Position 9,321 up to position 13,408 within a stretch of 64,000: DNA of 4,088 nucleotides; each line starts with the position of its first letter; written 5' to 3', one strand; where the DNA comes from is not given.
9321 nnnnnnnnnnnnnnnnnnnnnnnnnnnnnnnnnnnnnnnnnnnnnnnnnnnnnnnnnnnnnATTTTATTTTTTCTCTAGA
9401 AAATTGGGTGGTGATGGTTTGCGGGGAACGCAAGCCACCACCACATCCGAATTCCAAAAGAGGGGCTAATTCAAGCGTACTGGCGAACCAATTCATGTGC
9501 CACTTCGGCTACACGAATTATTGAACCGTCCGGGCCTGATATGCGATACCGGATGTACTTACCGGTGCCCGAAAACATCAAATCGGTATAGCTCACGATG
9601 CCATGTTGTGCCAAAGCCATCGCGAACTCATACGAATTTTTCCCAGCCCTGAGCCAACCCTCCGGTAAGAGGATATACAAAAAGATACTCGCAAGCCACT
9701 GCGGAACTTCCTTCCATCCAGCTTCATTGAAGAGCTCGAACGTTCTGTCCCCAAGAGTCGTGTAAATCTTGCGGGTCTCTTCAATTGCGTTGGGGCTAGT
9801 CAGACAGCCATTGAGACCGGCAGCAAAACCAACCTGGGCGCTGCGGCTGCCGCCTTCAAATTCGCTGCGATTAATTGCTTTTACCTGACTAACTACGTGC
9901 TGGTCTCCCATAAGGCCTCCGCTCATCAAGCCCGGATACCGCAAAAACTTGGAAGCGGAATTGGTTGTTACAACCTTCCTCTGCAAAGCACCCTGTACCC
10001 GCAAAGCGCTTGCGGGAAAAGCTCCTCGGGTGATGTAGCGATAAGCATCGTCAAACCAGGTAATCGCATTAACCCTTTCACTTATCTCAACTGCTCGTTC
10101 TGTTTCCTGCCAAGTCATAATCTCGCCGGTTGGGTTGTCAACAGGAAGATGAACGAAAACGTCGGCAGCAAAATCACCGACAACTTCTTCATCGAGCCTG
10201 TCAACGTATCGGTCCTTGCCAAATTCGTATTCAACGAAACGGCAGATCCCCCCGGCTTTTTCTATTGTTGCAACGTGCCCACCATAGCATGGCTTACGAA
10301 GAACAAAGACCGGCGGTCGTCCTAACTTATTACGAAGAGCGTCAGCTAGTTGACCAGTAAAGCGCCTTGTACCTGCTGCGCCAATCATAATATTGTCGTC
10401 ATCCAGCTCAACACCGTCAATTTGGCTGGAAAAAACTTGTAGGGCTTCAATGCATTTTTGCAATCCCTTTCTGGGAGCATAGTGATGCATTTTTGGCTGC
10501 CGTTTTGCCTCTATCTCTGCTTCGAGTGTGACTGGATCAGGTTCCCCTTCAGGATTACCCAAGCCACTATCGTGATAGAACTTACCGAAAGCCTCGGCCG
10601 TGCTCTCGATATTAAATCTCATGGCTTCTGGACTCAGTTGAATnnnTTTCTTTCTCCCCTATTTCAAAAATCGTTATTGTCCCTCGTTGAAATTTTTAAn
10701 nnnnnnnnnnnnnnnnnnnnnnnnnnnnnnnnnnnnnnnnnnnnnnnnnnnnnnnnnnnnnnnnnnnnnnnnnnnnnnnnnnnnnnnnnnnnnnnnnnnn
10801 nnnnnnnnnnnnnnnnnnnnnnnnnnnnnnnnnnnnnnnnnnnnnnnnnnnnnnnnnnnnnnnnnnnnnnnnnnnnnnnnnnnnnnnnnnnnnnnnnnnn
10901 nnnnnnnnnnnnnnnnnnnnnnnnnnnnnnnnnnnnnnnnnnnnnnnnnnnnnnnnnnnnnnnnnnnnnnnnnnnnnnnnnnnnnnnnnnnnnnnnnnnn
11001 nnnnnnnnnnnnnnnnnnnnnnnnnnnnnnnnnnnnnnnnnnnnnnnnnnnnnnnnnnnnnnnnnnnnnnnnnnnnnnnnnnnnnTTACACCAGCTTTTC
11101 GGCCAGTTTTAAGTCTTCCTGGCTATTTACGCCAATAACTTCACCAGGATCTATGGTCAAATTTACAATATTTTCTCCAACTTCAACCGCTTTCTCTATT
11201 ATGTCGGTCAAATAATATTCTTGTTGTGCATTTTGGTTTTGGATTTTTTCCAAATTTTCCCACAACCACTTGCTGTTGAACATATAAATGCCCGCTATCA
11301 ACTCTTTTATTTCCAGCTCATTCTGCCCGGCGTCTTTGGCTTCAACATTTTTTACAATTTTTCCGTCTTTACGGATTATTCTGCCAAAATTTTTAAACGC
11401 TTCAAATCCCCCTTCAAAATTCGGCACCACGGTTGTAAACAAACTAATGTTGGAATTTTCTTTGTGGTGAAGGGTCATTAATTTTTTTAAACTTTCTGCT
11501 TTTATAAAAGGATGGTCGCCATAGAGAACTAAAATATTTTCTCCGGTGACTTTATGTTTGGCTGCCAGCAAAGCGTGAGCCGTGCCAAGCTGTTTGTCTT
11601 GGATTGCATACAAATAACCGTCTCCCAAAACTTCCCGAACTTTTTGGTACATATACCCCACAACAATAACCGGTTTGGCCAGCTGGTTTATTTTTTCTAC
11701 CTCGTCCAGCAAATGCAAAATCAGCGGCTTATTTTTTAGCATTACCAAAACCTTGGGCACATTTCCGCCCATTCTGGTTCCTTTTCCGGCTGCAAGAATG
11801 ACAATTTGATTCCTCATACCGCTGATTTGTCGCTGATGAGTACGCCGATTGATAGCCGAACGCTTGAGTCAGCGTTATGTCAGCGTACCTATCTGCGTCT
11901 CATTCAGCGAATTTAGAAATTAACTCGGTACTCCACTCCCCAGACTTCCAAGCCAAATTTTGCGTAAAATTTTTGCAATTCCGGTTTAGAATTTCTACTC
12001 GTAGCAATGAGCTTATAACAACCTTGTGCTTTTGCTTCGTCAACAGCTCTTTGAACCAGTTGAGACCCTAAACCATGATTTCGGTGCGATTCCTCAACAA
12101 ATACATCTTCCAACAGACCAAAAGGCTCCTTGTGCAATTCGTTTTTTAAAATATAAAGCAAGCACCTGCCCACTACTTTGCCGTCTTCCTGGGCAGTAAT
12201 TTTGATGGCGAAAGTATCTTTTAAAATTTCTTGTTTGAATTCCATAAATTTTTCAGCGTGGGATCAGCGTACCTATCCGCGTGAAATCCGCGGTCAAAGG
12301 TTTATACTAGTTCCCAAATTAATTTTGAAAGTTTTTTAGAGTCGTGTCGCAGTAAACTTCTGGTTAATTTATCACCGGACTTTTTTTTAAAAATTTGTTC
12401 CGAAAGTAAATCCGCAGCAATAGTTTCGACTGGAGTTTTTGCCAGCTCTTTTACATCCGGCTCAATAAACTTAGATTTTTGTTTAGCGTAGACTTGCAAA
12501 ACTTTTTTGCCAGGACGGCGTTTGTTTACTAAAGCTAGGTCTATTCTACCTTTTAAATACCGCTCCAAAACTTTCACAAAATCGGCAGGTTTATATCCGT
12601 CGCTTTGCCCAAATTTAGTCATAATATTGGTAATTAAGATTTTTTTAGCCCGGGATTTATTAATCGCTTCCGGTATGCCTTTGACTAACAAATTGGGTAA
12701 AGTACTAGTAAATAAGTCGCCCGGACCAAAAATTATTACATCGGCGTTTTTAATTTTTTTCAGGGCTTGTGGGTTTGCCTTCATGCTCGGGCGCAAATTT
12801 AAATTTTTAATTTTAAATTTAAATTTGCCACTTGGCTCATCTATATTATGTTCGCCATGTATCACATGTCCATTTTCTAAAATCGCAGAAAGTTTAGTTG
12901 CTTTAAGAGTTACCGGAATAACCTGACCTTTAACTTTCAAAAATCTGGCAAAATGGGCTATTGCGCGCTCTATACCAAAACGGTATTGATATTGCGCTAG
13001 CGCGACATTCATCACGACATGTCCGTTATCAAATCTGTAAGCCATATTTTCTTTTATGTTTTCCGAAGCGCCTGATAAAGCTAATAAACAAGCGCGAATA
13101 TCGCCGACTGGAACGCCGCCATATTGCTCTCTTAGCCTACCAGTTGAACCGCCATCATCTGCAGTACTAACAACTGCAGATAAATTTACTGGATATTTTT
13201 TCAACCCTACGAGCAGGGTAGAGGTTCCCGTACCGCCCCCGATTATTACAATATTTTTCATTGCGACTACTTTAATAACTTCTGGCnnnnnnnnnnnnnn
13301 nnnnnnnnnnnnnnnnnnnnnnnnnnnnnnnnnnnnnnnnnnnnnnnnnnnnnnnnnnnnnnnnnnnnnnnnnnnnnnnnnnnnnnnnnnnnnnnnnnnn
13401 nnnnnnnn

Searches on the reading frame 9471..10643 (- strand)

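Call 45: search_protein_families(library=pfam, proteins=[window:9471-10643:-], max_evalue=0.001)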
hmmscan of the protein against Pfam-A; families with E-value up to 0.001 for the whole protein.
window:9471-10643:- (390 aa): 1 family
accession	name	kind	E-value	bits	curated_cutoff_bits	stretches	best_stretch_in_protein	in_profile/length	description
PF00155.27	Aminotran_1_2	-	3.1e-22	79.7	19.7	1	29-349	9-328/361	Aminotransferase class I and II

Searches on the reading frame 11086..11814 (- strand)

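Call 45: search_protein_families(library=pfam, proteins=[window:11086-11814:-], max_evalue=0.001)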
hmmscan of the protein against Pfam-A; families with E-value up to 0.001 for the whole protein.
window:11086-11814:- (242 aa): 5 families
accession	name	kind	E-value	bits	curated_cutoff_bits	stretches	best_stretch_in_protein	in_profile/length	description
PF12804.13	NTP_transf_3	-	1.9e-19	70.9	27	1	5-124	2-119/160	MobA-like NTP transferase domain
PF00483.29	NTP_transferase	-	2.7e-17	63.6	21.2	1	5-218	3-218/245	Nucleotidyl transferase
PF01128.25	IspD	-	5e-09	36.7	27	1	4-119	3-120/221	2-C-methyl-D-erythritol 4-phosphate cytidylyltransferase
PF02348.25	CTP_transf_3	-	1e-05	25.9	22.6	1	21-139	16-121/217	Cytidylyltransferase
PF01704.24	UDPGP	-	6.1e-05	22.3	22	0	143-227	232-316/413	UTP--glucose-1-phosphate uridylyltransferase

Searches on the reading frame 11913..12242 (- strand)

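Call 46: search_protein_families(library=pfam, proteins=[window:11913-12242:-], max_evalue=0.001)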
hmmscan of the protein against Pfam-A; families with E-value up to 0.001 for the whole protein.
window:11913-12242:- (109 aa): 6 families
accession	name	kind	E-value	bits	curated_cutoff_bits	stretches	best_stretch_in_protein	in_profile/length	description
PF00583.31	Acetyltransf_1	-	1.1e-17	64.8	20.7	1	15-97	36-115/116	Acetyltransferase (GNAT) family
PF13508.13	Acetyltransf_7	-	1.2e-13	51.7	27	1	17-97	8-81/84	Acetyltransferase (GNAT) domain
PF13673.13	Acetyltransf_10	-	6.5e-09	36.3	23.6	1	15-106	34-115/128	Acetyltransferase (GNAT) domain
PF08445.16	FR47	-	9.5e-06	26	22.1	1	34-107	14-86/86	FR47-like protein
PF14542.12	Acetyltransf_CG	-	2.2e-05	24.9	30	1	44-75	27-58/80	GCN5-related N-acetyl-transferase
PF13527.13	Acetyltransf_9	-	0.00029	21.3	25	1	14-98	43-124/127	Acetyltransferase (GNAT) domain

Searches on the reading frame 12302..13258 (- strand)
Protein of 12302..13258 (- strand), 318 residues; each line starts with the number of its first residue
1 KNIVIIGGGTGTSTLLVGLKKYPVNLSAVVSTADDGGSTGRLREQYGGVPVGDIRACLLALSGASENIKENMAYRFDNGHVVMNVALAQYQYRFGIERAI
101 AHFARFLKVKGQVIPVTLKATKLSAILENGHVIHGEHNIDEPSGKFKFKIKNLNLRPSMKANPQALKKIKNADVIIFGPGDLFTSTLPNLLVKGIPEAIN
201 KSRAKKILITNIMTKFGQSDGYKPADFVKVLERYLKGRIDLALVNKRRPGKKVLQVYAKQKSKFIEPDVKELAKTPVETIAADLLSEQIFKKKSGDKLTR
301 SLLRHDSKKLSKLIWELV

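Call 46: search_protein_families(library=pfam, proteins=[window:12302-13258:-], max_evalue=0.001)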
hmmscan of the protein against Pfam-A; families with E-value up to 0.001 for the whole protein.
window:12302-13258:- (318 aa): 1 family
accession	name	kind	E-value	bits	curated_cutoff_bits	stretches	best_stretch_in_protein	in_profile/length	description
PF01933.23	CofD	-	5.5e-82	275.6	30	1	3-285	1-290/290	2-phospho-L-lactate transferase CofD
